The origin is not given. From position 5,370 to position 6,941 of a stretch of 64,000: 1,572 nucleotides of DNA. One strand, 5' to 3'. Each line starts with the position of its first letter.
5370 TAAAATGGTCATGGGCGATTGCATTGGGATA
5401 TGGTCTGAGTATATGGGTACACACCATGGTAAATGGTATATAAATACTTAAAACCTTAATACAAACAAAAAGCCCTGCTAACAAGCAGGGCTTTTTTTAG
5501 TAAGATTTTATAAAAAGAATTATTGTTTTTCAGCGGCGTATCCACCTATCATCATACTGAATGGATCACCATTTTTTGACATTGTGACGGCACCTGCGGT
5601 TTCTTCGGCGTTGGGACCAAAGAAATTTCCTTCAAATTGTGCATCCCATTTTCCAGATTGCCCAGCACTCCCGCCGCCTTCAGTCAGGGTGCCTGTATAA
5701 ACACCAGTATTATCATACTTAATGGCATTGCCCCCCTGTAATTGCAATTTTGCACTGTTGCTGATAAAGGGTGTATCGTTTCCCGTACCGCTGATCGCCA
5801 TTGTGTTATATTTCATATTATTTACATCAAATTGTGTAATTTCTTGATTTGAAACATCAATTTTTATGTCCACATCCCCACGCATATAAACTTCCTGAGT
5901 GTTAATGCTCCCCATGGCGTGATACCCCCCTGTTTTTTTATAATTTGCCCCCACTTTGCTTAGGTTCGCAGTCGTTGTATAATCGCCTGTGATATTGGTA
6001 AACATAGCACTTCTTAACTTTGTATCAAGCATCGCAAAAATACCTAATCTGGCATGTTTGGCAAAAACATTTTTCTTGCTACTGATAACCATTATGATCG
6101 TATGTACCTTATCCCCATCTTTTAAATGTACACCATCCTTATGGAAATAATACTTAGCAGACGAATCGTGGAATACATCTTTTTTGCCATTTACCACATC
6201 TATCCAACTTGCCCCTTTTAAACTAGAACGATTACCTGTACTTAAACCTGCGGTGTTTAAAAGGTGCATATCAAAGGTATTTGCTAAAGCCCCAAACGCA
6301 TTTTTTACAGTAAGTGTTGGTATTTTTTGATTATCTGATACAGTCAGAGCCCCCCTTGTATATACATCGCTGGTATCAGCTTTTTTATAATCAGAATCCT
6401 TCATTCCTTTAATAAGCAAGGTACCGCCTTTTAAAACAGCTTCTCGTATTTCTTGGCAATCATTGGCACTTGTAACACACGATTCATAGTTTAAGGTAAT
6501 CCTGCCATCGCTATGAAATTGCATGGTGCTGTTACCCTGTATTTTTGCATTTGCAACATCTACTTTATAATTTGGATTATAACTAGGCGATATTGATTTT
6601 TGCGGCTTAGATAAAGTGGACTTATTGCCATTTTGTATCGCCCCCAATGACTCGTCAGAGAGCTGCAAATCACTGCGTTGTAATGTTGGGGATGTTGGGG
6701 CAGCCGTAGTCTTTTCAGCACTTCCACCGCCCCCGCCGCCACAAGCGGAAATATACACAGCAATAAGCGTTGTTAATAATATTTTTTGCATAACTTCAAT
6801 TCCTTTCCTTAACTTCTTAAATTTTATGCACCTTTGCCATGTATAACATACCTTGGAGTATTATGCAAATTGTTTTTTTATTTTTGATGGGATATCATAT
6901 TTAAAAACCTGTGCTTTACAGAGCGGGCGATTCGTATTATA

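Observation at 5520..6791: TbpB/fHbp-type surface lipoprotein with a poly-glycine tether in an alphaproteobacterium-like genome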

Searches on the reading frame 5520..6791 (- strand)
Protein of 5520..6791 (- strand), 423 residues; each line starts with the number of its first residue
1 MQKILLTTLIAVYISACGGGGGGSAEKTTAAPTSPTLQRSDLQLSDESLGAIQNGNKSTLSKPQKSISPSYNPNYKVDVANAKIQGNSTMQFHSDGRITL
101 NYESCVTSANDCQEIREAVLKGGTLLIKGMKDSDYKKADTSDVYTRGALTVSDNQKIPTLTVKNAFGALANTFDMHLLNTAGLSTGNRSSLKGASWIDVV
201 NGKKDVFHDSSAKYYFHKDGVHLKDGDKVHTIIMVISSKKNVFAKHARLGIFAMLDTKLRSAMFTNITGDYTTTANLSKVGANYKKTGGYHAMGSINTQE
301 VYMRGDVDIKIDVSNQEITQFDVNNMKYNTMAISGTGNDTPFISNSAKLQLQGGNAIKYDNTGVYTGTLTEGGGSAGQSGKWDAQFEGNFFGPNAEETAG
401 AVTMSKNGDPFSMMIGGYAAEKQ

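Call 3: search_protein_families(library=pfam, proteins=[window:5520-6791:-], max_evalue=10)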
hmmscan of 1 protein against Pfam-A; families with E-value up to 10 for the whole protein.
window:5520-6791:- (423 aa): 3 families
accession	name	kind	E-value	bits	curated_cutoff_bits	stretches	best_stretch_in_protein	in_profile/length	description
PF01298.24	TbpB_B_D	-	0.0011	19.9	26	1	288-420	26-124/126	C-lobe and N-lobe beta barrels of Tf-binding protein B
PF15886.11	CBM39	-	0.0031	17.7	25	1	203-242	47-86/107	Carbohydrate binding domain (family 32)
PF08794.16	FHBP_C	-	0.012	16.9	28.1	1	373-402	68-97/97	Factor H binding protein, C-terminal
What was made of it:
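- On Pfam PF01298 TbpB_B_D (formerly Lipoprotein_5) barrel family: 19.9 bits, E = 0.0011, aa 288-420 (call 3).
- On TbpB/LbpB bipartite receptor lipoproteins: A single PF01298 stretch at the C-terminus (call 3).
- The barrel is divergent enough to fail Pfam's threshold (call 3).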

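Call 4: search_protein_families(library=ncbifam, proteins=[window:5520-6791:-], max_evalue=10)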
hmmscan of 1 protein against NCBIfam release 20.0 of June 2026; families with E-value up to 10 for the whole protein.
window:5520-6791:- (423 aa): 1 family
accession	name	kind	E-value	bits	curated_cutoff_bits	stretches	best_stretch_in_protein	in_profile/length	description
NF041636.1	slam_lipo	equivalog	0.0034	17.7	80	1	280-406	21-143/154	Slam-dependent surface lipoprotein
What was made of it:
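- On Slam (T11SS)-dependent surface lipoprotein (NCBIfam NF041636 slam_lipo): 17.7 bits, E = 0.0034 (call 4).
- Direct scores fail all curated cut-offs: PF01298 19.9 against 26, FHBP_C 16.9 against 28.1, NF041636 17.7 against 80 (calls 3, 4). All direct HMM hits are below curated thresholds (calls 3, 4).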

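Call 5: search_solved_structures(query=window:5520-6791:-, max_evalue=10, show_alignments=3)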
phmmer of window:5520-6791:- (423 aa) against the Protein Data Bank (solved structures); distinct sequences matched with E-value up to 10: 4.
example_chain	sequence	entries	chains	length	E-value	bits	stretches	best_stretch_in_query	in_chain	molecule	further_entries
6z2i_A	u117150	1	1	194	0.032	16.8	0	108-135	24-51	de novo designed TIM barrel DeNovoTIM6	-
7f25_A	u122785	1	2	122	0.54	12.8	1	219-291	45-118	Single-stranded DNA-binding protein 1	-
8y5u_A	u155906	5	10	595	1.5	11.3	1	298-361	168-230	Solute carrier family 13 member 1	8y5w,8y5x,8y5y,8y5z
8w6h_A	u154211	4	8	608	1.5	11.3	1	298-361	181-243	Solute carrier family 13 member 1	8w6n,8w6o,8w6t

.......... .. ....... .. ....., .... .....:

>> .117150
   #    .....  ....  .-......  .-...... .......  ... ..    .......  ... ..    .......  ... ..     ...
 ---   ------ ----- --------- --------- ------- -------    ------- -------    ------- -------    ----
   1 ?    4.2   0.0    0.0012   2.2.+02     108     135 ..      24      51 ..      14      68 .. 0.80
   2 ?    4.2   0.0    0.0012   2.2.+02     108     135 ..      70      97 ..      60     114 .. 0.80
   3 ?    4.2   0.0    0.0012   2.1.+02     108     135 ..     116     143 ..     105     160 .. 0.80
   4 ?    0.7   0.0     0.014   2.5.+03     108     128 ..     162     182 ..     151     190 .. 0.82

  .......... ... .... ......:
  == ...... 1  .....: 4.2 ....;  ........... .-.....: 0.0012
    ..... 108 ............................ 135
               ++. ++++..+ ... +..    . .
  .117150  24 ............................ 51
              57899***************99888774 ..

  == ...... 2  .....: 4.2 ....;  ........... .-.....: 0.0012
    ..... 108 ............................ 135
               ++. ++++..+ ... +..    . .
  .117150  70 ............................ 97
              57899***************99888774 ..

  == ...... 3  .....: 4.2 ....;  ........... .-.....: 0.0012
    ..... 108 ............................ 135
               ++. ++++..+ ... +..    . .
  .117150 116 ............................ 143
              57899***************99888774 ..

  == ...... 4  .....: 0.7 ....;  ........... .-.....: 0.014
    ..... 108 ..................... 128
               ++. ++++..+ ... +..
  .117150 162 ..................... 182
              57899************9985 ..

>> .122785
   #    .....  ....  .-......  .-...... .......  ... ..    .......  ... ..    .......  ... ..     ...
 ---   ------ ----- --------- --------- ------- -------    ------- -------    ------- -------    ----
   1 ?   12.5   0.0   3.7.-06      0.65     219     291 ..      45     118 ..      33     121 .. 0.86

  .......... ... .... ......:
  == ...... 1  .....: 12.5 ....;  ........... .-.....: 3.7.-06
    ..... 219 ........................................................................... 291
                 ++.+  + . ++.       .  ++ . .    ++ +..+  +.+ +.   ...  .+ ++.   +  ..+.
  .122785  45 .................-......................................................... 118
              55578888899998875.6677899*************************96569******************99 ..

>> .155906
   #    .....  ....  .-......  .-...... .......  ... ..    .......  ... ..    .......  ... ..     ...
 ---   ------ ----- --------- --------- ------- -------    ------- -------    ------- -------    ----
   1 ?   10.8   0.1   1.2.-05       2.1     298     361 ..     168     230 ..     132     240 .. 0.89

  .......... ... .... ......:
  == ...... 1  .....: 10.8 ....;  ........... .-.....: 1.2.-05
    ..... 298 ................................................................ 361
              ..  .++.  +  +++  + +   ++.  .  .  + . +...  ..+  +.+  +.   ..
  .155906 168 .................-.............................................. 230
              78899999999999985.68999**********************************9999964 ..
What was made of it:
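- Single-sequence PDB search finds nothing (call 5).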

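Call 6: find_homologous_proteins(query=window:5520-6791:-, max_evalue=0.001)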
Query window:5520-6791:- (423 aa): 5 proteins with E <= 0.001 among 8000 candidates.
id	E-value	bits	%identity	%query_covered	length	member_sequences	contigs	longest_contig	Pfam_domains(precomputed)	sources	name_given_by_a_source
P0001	3.8e-277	937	100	100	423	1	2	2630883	-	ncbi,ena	-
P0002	4.0e-107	377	48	100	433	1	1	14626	-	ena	-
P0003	5.8e-105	370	48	100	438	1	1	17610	-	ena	-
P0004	3.3e-100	354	44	100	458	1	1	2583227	-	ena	-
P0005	2.3e-92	328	44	100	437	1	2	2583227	-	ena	-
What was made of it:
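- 5520..6791 (-): Complete CDS, 423 aa plus stop: lipoprotein with a C-terminal TbpB-type barrel. An identical protein, P0001, is on record from a 2.63-Mb NCBI contig (call 6).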

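Call 9: find_encoding_contigs(protein=P0001, flank=10000, max_places=4)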
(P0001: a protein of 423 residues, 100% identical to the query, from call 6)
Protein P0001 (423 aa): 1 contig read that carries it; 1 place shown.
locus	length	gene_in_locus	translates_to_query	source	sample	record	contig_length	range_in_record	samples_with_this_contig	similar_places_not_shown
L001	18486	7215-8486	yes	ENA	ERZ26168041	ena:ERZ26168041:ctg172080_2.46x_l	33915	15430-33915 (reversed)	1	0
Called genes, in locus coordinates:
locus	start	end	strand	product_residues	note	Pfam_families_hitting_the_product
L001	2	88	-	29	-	?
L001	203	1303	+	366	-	PF03739:LptF_LptG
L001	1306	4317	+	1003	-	PF03968:LptD_N (faint), PF13100:OstA_2 (faint), PF04453:LptD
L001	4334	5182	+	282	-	PF00398:RrnaAD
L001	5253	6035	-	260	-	PF00106:adh_short, PF01370:Epimerase, PF02719:Polysacc_synt_2, PF08659:KR, PF13561:adh_short_C2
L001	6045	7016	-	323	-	PF08240:ADH_N, PF00107:ADH_zinc_N, PF13602:ADH_zinc_N_2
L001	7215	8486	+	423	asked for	-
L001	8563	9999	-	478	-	PF03600:CitMHS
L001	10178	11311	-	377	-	PF01098:FTSW_RODA_SPOVE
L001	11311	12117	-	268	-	PF00905:Transpeptidase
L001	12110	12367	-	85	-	PF00905:Transpeptidase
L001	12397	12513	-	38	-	-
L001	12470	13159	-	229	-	PF03717:PBP_dimer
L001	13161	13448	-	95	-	-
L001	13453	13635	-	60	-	-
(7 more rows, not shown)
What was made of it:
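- On TbpB/LbpB bipartite receptor lipoproteins: Neighbours are CitMHS transporter, Zn-ADH, SDR, RsmA and LptD genes (call 9).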

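Call 10: find_encoding_contigs(protein=P0004, flank=10000, max_places=4)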
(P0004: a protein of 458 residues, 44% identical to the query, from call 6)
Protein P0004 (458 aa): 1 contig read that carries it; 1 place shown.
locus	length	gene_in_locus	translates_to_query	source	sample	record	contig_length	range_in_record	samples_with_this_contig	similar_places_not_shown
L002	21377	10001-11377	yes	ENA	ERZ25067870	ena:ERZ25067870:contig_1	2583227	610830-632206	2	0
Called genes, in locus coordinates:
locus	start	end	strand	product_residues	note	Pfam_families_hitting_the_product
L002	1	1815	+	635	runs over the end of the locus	PF00012:HSP70, PF06723:MreB_Mbl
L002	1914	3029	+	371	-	PF00226:DnaJ, PF01556:DnaJ_C, PF00684:DnaJ_CXXCXGXG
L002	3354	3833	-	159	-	PF06347:SH3_4, PF08239:SH3_3, PF06347:SH3_4 (weak), PF08239:SH3_3 (weak)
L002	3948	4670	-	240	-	PF01027:Bax1-I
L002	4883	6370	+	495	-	PF01029:NusB, PF01728:FtsJ (weak), PF03602:Cons_hypoth95 (weak), PF01189:Methyltr_RsmB-F, PF13847:Methyltransf_31 (weak)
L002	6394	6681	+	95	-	PF01207:Dus (weak)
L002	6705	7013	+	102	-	PF01207:Dus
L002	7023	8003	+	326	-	PF01207:Dus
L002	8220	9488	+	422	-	-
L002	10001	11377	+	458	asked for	-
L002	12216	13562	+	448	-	PF11638:DnaA_N, PF00308:Bac_DnaA, PF01695:IstB_IS21, PF00004:AAA (weak), PF08299:Bac_DnaA_C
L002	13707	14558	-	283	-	PF04366:Ysc84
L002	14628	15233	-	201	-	PF02572:CobA_CobO_BtuR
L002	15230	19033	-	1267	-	PF02514:CobN-Mg_chel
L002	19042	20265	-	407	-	PF00109:ketoacyl-synt, PF02801:Ketoacyl-synt_C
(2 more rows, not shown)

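Call 11: find_encoding_contigs(protein=P0005, flank=10000, max_places=4)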
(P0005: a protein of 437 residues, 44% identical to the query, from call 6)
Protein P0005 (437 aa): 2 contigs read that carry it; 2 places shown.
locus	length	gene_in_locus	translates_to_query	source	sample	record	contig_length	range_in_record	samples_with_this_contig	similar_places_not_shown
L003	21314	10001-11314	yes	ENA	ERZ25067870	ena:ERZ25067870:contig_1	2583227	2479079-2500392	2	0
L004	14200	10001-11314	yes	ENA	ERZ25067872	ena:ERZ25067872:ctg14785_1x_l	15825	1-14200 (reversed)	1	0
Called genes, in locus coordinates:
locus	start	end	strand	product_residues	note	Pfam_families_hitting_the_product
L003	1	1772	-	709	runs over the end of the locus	PF00270:DEAD (weak), PF04851:ResIII, PF13604:AAA_30 (faint), PF17757:UvrB_inter, PF27431:UvrB_3rd, PF00271:Helicase_C, PF12344:UvrB, PF02151:UVR (weak)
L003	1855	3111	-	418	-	-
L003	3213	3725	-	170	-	-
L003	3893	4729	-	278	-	PF02963:EcoRI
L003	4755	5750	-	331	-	PF13651:EcoRI_methylase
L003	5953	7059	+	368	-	PF08238:Sel1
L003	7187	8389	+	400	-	PF00155:Aminotran_1_2, PF01041:DegT_DnrJ_EryC1 (weak)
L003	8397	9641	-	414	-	PF00291:PALP, PF01842:ACT (weak)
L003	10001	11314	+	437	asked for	-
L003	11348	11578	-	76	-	-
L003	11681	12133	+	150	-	-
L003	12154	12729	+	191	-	PF06114:Peptidase_M78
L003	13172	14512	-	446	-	PF10150:RNase_E_G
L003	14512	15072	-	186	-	PF02545:Maf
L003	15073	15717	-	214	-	PF01634:HisG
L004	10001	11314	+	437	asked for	-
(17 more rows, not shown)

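Call 16: search_solved_structures(query=A1, max_evalue=10, show_alignments=4)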
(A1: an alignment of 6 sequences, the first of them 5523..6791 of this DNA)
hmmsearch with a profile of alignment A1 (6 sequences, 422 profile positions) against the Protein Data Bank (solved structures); distinct sequences matched with E-value up to 10: 5.
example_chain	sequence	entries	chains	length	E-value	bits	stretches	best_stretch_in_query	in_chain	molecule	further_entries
3ahx_A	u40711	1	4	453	0.27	13.4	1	88-198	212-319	Beta-glucosidase A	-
7n88_A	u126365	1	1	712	0.55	12.4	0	381-406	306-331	Lactoferrin-binding protein B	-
8v46_A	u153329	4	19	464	1.3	11.2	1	215-297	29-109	AriA antitoxin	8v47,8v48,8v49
8v45_A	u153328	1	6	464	1.3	11.2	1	215-297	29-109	AriA antitoxin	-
8ux9_B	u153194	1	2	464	1.3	11.2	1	215-297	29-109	AriA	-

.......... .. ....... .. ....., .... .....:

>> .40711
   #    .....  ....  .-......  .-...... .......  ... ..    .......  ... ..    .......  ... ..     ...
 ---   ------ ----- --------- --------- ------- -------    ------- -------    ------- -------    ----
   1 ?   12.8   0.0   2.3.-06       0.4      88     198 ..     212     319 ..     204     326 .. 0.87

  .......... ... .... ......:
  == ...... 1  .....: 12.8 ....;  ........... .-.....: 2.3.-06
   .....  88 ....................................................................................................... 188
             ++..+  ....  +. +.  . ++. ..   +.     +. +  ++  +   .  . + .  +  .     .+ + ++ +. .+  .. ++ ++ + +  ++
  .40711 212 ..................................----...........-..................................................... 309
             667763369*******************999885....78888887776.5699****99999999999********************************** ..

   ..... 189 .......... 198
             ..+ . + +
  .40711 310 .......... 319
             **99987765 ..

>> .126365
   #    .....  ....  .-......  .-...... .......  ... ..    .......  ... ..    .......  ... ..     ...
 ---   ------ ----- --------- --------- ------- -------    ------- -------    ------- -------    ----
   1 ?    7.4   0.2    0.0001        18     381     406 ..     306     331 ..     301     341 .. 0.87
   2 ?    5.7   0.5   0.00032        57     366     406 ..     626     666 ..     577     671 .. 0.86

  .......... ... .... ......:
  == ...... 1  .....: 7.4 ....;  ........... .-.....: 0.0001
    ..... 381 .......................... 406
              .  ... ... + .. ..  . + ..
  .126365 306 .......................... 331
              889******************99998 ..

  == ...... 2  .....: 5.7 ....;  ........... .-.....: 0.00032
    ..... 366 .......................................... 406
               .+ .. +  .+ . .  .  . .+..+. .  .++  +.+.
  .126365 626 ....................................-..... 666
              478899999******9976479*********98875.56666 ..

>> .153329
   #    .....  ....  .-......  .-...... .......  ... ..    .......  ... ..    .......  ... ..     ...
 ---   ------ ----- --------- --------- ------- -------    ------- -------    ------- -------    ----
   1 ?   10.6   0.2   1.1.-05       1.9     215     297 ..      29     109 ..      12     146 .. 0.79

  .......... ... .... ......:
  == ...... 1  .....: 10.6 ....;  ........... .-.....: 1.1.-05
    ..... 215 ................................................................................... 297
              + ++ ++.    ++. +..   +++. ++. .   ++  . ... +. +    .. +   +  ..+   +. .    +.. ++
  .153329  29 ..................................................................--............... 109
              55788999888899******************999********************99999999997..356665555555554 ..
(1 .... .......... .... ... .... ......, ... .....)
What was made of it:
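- Tried and rejected: Single-sequence and full-length-profile searches of PDB sequences gave nothing significant (calls 5, 16).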

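Call 21: list_cluster_members(proteins=[P0001, P0002, P0004])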
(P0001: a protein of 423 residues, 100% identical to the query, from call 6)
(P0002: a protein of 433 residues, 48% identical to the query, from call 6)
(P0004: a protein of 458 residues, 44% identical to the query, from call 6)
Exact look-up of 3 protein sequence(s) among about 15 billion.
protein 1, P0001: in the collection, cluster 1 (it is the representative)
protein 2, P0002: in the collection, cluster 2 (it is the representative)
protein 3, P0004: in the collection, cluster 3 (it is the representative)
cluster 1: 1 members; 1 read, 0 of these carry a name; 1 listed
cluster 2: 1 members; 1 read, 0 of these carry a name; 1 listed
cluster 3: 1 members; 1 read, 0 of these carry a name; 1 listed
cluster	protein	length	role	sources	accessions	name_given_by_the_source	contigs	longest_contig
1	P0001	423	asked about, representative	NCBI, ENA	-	-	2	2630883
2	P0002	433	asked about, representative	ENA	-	-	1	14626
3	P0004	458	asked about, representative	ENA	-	-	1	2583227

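Call 24: find_related_loci(query=A1, collection=genome_contigs, flank=10000)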
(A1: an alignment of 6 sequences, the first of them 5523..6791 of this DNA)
Query A1 (423 aa) in genome_contigs; peptide patterns used: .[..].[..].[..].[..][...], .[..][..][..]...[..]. (x = any residue, [..] = any of these).
25 stretches matched a pattern, but none encodes a relative of the query by tblastn (E <= 1e-3).

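Call 26: predict_structure(alignment_id=A2)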
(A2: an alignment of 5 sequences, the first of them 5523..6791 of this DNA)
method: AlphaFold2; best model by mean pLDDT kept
length: 423 residues; sequences in the alignment: 5
mean_pLDDT: 44.6   pTM: 0.40
mean pLDDT of the five models: 44.6, 40.6, 40.2, 40.2, 39.2
residues with pLDDT >= 90: 0; 70-90: 59; 50-70: 103; < 50: 261
segments of 3 or more residues with pLDDT < 50: 1-71, 81-105, 129-132, 140-143, 145-272, 297-299, 331-336, 410-423
pLDDT, mean of each block of 10 residues (from residue 1): 22 22 24 23 23 23 29 54 41 34 49 59 55 54 43 28 26 29 30 25 27 34 34 28 25 26 29 51 66 50 72 83 74 51 72 83 72 80 68 53 58 45 44
secondary structure, 60 per line:
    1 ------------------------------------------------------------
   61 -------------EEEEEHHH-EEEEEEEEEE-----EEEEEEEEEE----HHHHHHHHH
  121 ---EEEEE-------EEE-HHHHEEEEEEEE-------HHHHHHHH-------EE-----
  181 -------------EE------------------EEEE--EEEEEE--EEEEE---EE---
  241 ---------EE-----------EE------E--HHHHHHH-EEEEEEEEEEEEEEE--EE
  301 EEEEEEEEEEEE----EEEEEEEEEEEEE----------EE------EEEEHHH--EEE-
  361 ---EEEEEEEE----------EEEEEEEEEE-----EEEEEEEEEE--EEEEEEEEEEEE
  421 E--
elements in order: E74-78 E83-92 E98-107 H112-120 E124-128 E136-138 H140-143 E144-151 H159-166 E214-217 E220-225 E228-232 H274-280 E282-296 E299-312 E317-329 E348-351 E357-359 E364-371 E382-391 E397-406 E409-421
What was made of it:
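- Tried and rejected: First AF2 run (5 sequences) was poor, pLDDT 44.6 (call 26).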

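Call 27: search_protein_representatives(alignment_id=A2)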
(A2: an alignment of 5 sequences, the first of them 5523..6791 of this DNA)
Query: 5 sequences, 433 profile positions. Proteins with E-value up to 0.001 (for the whole library): 9; up to 1e-10: 6; up to 1e-30: 5. The best 9 are listed.
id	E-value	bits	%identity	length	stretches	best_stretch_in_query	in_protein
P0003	2.5e-255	863.6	-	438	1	1-433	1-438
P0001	4.2e-214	727.8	-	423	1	1-422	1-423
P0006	1.4e-147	508.6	-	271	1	1-265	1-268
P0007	4.0e-88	312.7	-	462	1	1-423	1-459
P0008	3.9e-76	273.2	-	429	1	46-421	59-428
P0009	1.8e-24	102.9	-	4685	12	383-422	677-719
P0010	1.0e-08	51.0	-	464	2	231-406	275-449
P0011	1.7e-04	37.0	-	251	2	327-403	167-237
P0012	2.9e-04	36.3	-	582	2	245-422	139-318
